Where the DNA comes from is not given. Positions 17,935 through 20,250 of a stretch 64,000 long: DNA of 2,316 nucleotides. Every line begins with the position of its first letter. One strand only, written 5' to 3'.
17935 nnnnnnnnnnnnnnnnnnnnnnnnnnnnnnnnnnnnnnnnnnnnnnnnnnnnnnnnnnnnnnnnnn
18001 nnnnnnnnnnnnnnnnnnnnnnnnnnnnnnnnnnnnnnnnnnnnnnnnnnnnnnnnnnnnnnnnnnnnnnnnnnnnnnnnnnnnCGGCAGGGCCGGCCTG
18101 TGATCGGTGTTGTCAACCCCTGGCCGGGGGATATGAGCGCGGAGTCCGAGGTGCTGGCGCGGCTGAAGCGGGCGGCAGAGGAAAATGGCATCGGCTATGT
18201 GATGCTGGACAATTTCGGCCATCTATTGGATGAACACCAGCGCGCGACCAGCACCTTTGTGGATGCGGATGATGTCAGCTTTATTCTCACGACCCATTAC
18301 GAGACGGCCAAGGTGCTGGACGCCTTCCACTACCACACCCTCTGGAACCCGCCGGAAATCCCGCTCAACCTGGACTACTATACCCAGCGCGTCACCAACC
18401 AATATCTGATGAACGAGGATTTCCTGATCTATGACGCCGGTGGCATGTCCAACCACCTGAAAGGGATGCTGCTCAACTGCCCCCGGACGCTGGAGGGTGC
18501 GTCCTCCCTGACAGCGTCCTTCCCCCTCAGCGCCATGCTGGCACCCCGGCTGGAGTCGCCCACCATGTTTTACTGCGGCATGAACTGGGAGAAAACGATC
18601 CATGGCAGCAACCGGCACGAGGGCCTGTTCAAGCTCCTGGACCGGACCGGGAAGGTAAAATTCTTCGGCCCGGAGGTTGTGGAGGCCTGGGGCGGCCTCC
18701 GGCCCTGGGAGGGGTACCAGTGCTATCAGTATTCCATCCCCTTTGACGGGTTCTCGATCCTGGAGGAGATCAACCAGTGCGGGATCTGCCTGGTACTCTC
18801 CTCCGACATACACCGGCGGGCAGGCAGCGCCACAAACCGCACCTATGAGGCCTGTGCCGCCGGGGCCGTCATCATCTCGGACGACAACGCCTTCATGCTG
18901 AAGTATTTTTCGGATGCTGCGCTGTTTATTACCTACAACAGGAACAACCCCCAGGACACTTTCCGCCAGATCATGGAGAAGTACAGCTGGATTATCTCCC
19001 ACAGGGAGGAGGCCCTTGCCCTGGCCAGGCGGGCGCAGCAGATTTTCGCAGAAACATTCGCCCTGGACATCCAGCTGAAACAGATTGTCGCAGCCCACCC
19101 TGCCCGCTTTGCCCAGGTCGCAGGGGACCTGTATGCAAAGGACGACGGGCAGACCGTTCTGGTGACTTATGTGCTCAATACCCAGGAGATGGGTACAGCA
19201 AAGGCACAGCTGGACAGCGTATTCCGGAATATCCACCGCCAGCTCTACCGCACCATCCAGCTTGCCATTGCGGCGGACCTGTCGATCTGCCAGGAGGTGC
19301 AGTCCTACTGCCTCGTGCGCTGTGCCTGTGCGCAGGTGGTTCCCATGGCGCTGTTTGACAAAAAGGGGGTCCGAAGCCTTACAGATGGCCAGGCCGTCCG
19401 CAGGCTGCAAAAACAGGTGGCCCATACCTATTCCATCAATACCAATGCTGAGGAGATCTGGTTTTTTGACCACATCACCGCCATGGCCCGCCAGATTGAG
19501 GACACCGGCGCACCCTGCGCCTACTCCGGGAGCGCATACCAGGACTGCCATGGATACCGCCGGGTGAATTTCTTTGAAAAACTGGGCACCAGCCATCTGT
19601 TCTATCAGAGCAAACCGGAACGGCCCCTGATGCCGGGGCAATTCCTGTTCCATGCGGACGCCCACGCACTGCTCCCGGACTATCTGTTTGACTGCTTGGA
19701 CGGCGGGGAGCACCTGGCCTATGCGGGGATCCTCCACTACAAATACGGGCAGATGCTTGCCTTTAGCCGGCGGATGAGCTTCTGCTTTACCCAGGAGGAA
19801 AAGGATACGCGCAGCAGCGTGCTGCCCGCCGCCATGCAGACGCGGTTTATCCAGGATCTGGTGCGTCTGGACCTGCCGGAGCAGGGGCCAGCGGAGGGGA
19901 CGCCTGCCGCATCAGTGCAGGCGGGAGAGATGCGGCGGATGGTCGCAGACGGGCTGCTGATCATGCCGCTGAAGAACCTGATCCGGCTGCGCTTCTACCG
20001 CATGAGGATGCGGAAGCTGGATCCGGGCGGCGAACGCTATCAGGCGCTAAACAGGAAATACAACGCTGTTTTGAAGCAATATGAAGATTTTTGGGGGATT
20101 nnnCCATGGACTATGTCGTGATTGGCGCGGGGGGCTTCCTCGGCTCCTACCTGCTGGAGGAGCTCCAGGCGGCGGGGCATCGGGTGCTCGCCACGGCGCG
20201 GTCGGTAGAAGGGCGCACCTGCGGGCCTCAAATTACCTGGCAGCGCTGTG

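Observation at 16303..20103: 1266-aa HAD - X - GT-B-like - GT-A-like fusion protein as candidate polymerase/modification machine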

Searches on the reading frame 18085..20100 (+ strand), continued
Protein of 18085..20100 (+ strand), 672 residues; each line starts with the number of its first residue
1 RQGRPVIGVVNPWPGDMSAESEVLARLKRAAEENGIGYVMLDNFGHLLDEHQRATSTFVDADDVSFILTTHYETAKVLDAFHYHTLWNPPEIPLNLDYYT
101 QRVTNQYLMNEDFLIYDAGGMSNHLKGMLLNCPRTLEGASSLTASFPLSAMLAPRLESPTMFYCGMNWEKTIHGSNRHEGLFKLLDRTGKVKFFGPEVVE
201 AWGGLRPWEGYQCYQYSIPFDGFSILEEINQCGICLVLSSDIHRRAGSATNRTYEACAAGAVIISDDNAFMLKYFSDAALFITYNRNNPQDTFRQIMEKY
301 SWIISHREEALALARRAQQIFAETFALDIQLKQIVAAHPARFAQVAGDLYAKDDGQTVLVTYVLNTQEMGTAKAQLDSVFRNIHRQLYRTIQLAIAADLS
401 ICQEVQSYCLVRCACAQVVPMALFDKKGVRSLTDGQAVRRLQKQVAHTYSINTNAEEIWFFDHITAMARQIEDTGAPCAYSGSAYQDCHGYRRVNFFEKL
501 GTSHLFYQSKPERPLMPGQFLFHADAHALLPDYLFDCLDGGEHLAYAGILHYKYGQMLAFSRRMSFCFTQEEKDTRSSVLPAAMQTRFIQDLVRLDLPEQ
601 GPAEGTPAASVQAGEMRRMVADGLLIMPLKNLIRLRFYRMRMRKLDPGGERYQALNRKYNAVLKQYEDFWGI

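Call 29: fold_search(model_id=the predicted structure, library=pdb)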
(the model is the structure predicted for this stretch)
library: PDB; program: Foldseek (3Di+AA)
matches with E <= 10: 1409; with E <= 0.001: 407
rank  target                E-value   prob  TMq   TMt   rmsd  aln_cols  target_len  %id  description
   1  7qsg_A                6.6e-10  1.00  0.36  0.58   7.1       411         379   10  Methylmannose polysaccharide mannosyltransferase from M. hassiacum (released 2023-01-25)
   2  6kih_A                5.4e-08  1.00  0.34  0.54   7.3       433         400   10  Sucrose-phosphate synthase (tll1590) from Thermosynechococcus elongatus (released 2020-05-27)
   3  5hea_A                6.4e-08  1.00  0.26  0.55  10.1       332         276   12  CgT structure in hexamer (released 2016-08-31)
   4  2z86_D                1.1e-07  1.00  0.24  0.27  25.5       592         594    9  Crystal structure of chondroitin polymerase from Escherichia coli strain K4 (K4CP) complexed with UDP-GlcUA and UDP (released 2008-09-16)
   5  6tvp_B                1.2e-07  1.00  0.33  0.53   7.9       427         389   10  Structure of Mycobacterium smegmatis alpha-maltose-1-phosphate synthase GlgM (released 2020-04-22)
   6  4nc9_A                1.6e-07  1.00  0.31  0.50   8.8       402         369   13  Crystal structure of phosphatidyl mannosyltransferase PimA (released 2014-11-12)
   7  8bz6_B                1.6e-07  1.00  0.22  0.24  14.9       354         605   10  Crystal structure of the L. monocytogenes RmlT in complex with UDP-glucose (released 2023-12-27)
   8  8bz5_C                1.7e-07  1.00  0.22  0.24  15.3       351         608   11  Crystal structure of the L. monocytogenes RmlT in complex with HEPES (released 2023-12-27)
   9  2gej                  1.8e-07  1.00  0.33  0.56   7.2       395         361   13  Crystal Structure of phosphatidylinositol mannosyltransferase (PimA) from Mycobacterium smegmatis in complex with GDP-Ma (released 2007-04-03)
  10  4n9w                  2.0e-07  1.00  0.30  0.51   8.3       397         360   12  Crystal structure of phosphatidyl mannosyltransferase PimA (released 2014-11-12)
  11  9gzk_C                2.2e-07  1.00  0.22  0.25   6.3       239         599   12  Crystal structure of the L. monocytogenes RmlT in complex with 4-RboP-(CH2)6NH2 (released 2024-12-18)
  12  9jma_A                2.2e-07  1.00  0.26  0.49  13.1       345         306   11  Crystal structure of glycosyltransferase AvpGT (released 2025-01-29)
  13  6d9t                  2.3e-07  1.00  0.37  0.62   6.4       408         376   10  BshA from Staphylococcus aureus complexed with UDP (released 2019-05-08)
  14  1h7l                  2.6e-07  1.00  0.27  0.67   5.0       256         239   10  dTDP-MAGNESIUM COMPLEX OF SPSA FROM BACILLUS SUBTILIS (released 2001-12-13)
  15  3c4q_B                2.6e-07  1.00  0.34  0.54   7.2       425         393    9  Structure of the retaining glycosyltransferase MshA : The first step in mycothiol biosynthesis. Organism : Corynebacte (released 2008-04-01)
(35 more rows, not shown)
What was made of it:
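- On GT2-type GT-A (SpsA-like): RmlT, K4CP and GalNAc-T are also hit (call 29).
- Its second part matches the GT-A enzymes SpsA, RmlT and K4CP (call 29).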

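Call 51: search_protein_families(library=pfam, alignment_id=A2, max_evalue=0.05)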
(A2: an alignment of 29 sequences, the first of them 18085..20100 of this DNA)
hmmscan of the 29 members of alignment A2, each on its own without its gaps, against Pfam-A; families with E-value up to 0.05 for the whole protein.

A. member 1, window:18085-20100:+ (672 aa): 1 family
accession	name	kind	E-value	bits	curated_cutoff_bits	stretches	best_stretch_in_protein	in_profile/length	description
PF13524.12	Glyco_trans_1_2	-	2.8e-09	37.5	25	1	185-330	9-138/144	Glycosyl transferase-like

B. families by the number of members that match (of 29 scanned): 14 families
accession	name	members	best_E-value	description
PF13524.12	Glyco_trans_1_2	29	8.6e-13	Glycosyl transferase-like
PF00535.33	Glycos_transf_2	7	9.3e-06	Glycosyl transferase family 2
PF05686.18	Glyco_transf_90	2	0.00036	Glycosyl transferase family 90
PF00534.26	Glycos_transf_1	2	0.027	Glycosyl transferases group 1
PF07380.17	Pneumo_M2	2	0.034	Pneumovirus M2 protein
PF17333.7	DEFB136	1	0.0035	Beta defensin 136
PF16341.10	DUF4971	1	0.0077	Domain of unknown function (DUF4971)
PF08673.15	RsbU_N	1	0.008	Phosphoserine phosphatase RsbU, N-terminal domain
PF17836.7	PglD_N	1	0.011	PglD N-terminal domain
PF04818.19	CID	1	0.018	CID domain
PF12998.12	ING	1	0.02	Inhibitor of growth proteins N-terminal histone-binding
PF22775.2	GA_3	1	0.02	GA-like domain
PF11918.13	Peptidase_S41_N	1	0.033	N-terminal domain of Peptidase_S41 in eukaryotic IRBP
PF16464.10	DUF5045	1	0.039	Domain of unknown function (DUF5045)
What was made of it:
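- On CgeB-like GT-B (Pfam PF13524, Glyco_trans_1_2): 29/29 module homologues match (call 51).
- On GT2-type GT-A (SpsA-like): 7 of 29 homologues do match, with a best E of 9.3e-6 (call 51).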

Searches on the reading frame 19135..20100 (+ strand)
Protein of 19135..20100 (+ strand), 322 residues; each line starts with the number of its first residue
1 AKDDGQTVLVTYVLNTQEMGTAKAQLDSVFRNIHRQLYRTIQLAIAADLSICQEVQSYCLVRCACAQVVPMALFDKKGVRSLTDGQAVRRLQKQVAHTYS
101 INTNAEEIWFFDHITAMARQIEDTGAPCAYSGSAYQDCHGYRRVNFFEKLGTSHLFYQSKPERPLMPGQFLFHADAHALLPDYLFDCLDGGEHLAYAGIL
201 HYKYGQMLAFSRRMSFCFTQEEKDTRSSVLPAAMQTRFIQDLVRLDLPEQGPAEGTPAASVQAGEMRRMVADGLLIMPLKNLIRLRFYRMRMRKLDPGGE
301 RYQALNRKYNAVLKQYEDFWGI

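Call 52: search_protein_families(library=pfam, proteins=[window:19135-20100:+], max_evalue=0.05)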
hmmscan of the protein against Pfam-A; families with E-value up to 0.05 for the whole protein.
window:19135-20100:+ (322 aa): 0 families

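Call 62: search_protein_representatives(protein=window:19135-20100:+)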
Query: 322 residues. Proteins with E-value up to 0.001 (for the whole library): 66; up to 1e-10: 49; up to 1e-30: 32. The best 66 are listed.
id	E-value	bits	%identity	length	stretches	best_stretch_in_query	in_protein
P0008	1.4e-104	365.8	53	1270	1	1-322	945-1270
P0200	2.0e-102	358.7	51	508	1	2-322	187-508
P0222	5.1e-102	357.4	50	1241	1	2-322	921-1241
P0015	2.7e-96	338.6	49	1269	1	1-322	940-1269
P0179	3.7e-80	285.6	47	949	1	7-321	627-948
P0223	7.5e-78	278.0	43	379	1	7-321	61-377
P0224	4.8e-75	268.8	44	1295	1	1-320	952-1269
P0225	3.2e-74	266.1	42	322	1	9-317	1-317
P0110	1.2e-71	257.7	45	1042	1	1-320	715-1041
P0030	3.5e-67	243.0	40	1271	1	3-322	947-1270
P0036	8.5e-58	212.2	38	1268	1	1-321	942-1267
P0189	8.8e-53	195.7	33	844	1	4-317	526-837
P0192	1.8e-52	194.7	39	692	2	1-244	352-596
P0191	1.9e-50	188.0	36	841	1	1-316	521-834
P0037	2.4e-50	187.7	36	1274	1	1-289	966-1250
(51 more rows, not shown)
